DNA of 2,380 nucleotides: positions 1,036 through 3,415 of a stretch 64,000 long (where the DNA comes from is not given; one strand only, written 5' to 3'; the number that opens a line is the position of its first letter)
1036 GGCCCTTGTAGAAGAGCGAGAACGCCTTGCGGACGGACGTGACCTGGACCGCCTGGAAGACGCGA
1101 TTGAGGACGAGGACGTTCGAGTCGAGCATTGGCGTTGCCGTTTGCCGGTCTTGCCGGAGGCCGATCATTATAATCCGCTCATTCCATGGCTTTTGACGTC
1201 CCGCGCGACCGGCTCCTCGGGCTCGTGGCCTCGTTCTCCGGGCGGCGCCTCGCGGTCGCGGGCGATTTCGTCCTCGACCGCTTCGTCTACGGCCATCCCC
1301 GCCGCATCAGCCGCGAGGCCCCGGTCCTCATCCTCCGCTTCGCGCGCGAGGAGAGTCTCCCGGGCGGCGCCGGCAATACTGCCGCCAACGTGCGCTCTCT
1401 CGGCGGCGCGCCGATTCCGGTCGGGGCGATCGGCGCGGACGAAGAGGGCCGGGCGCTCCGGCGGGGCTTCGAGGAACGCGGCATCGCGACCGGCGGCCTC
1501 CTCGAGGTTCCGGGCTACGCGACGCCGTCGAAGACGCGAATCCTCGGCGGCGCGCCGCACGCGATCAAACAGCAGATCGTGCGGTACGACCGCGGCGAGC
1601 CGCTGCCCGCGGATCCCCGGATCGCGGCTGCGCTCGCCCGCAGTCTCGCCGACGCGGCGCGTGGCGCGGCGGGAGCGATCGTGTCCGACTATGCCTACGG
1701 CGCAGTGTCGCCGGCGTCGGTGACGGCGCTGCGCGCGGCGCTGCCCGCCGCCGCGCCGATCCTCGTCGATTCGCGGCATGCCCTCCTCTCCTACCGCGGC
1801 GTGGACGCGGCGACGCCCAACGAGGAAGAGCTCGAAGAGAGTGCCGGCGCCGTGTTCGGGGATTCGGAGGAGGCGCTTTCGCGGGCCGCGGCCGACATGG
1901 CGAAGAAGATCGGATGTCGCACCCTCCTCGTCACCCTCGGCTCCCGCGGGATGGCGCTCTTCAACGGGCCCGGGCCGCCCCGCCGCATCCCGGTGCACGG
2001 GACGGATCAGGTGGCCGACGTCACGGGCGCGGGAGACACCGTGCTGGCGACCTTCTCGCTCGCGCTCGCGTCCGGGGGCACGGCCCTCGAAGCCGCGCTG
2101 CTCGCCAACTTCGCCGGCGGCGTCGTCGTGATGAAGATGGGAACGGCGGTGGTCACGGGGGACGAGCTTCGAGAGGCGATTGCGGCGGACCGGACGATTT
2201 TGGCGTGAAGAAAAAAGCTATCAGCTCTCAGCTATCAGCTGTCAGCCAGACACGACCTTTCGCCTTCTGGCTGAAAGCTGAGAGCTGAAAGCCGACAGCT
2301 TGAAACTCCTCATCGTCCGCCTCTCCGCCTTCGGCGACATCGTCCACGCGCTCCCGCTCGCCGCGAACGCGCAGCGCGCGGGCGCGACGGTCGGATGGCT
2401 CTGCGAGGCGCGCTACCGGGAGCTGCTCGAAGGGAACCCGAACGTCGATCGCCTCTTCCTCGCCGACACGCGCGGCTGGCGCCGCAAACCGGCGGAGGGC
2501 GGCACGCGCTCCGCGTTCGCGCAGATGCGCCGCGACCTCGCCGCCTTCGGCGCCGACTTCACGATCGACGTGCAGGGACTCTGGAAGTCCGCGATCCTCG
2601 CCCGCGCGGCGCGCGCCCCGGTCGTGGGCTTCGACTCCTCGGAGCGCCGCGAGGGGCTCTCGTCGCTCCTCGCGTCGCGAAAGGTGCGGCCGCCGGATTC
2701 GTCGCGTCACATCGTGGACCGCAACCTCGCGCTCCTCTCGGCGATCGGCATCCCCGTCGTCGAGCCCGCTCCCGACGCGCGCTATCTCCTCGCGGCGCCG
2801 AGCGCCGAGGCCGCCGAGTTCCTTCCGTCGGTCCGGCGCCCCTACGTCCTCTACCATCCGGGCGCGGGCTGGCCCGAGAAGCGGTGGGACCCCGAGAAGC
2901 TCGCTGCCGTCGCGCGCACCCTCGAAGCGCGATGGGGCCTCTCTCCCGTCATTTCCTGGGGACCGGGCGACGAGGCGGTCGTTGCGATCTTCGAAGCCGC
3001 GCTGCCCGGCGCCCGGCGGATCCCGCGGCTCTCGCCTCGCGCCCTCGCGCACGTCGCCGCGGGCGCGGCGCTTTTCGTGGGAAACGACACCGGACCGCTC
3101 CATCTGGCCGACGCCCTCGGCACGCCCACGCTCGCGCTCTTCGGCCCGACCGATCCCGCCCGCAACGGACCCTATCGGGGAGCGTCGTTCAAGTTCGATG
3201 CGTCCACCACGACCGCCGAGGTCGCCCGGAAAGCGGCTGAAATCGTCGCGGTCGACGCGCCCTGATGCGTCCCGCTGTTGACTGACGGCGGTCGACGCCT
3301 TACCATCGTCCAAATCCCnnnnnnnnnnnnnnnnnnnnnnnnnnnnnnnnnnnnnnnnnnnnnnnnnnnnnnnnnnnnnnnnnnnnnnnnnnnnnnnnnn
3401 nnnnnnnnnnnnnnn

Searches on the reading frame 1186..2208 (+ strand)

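Call 59: search_protein_families(library=pfam, proteins=[window:1186-2208:+], max_evalue=0.0001)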
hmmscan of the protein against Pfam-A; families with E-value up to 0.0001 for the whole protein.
window:1186-2208:+ (340 aa): 1 family
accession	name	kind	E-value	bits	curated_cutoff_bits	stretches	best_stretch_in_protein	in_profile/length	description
PF00294.29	PfkB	-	1.3e-28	100.7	25.8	1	37-321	21-296/302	pfkB family carbohydrate kinase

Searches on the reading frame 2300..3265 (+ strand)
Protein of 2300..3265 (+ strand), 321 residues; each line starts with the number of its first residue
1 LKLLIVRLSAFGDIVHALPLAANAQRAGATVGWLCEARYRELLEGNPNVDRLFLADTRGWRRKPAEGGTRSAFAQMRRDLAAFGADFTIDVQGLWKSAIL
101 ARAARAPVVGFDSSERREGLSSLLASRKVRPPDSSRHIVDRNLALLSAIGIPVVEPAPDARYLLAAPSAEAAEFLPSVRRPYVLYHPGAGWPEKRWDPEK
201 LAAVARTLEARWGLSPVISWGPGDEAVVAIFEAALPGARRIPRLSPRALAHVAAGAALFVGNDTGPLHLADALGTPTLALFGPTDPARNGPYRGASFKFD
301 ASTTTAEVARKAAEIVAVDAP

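Call 59: search_protein_families(library=pfam, proteins=[window:2300-3265:+], max_evalue=0.0001)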
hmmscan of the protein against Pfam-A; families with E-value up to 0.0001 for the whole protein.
window:2300-3265:+ (321 aa): 1 family
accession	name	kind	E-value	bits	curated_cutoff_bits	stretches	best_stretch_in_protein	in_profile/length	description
PF01075.23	Glyco_transf_9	-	3.7e-42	144.8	22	1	75-293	3-221/247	Glycosyltransferase family 9 (heptosyltransferase)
